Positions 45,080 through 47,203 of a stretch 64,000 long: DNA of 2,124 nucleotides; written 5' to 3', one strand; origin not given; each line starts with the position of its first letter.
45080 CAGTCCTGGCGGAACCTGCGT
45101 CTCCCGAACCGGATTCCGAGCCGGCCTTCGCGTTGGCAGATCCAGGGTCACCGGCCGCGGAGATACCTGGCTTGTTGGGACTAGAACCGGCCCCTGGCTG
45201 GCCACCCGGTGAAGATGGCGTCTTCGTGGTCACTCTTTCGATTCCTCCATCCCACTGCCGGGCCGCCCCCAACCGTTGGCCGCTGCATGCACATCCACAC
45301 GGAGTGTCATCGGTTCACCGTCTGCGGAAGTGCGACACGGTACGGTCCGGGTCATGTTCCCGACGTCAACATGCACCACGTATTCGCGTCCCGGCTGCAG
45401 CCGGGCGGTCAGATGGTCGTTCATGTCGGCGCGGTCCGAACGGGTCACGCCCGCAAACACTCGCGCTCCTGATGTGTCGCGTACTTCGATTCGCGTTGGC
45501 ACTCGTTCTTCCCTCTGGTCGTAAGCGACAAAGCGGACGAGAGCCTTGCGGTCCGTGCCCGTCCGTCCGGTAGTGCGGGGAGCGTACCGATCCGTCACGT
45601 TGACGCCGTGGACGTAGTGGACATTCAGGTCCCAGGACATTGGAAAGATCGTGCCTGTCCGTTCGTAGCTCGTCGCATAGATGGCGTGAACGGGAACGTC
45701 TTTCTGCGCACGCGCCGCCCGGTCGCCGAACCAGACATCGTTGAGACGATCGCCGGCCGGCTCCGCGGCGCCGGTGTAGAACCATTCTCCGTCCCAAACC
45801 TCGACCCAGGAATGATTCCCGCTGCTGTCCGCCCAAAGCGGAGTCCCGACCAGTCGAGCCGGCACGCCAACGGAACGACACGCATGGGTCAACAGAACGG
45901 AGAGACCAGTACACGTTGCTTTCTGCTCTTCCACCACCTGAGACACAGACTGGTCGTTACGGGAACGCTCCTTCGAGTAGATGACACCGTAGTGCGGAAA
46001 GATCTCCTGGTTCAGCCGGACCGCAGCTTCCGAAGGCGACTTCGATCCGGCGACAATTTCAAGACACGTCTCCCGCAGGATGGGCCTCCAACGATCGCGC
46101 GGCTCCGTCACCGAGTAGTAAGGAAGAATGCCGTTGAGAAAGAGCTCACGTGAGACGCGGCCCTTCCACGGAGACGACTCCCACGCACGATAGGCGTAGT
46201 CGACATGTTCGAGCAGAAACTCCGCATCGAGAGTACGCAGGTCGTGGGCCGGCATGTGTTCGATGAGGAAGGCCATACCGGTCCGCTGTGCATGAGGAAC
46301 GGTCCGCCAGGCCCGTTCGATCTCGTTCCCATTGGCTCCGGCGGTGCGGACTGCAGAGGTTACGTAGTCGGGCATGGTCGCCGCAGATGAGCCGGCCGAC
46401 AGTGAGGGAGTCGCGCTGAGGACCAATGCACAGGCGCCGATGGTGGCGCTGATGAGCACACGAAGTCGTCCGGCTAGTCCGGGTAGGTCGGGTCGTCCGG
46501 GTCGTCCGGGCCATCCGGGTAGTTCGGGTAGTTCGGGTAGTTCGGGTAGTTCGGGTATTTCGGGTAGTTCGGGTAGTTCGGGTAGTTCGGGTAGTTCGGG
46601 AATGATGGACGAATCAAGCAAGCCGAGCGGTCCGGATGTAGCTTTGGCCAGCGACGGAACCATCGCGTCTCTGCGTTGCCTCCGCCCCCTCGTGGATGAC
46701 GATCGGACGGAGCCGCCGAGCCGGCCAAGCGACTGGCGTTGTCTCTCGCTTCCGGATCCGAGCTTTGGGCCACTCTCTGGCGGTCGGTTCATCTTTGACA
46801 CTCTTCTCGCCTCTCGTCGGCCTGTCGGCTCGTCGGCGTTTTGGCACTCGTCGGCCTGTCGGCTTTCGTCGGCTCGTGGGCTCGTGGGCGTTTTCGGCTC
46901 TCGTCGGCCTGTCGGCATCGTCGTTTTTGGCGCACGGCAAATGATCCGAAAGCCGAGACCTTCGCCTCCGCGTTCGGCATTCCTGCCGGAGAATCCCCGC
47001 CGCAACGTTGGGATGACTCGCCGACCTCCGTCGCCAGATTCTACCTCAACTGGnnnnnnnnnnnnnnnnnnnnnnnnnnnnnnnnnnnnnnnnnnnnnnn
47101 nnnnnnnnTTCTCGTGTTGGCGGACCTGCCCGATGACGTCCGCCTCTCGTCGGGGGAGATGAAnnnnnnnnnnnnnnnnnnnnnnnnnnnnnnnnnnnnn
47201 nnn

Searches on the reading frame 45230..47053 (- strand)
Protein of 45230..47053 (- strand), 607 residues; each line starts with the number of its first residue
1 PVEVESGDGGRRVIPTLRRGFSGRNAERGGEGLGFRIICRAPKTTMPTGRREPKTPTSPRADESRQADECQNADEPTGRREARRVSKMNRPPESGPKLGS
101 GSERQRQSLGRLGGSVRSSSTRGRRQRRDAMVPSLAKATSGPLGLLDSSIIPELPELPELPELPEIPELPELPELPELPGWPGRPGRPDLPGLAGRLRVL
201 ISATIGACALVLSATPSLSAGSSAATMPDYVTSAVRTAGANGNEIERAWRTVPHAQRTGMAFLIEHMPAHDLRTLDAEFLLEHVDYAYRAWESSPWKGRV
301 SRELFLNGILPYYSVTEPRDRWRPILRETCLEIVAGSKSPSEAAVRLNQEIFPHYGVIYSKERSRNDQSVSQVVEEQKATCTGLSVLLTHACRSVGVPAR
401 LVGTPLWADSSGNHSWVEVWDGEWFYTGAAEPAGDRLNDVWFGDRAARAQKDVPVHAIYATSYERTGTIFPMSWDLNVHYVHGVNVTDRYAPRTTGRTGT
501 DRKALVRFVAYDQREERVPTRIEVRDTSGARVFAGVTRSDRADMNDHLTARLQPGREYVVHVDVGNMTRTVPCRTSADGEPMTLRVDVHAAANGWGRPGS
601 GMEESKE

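Call 43: search_protein_families(library=pfam, proteins=[window:45230-47053:-], max_evalue=0.0001)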
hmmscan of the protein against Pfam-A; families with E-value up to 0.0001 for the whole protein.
window:45230-47053:- (607 aa): 1 family
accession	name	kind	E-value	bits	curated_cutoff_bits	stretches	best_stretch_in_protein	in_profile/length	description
PF01841.26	Transglut_core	-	9.6e-18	64.9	23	1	330-425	4-104/108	Transglutaminase-like superfamily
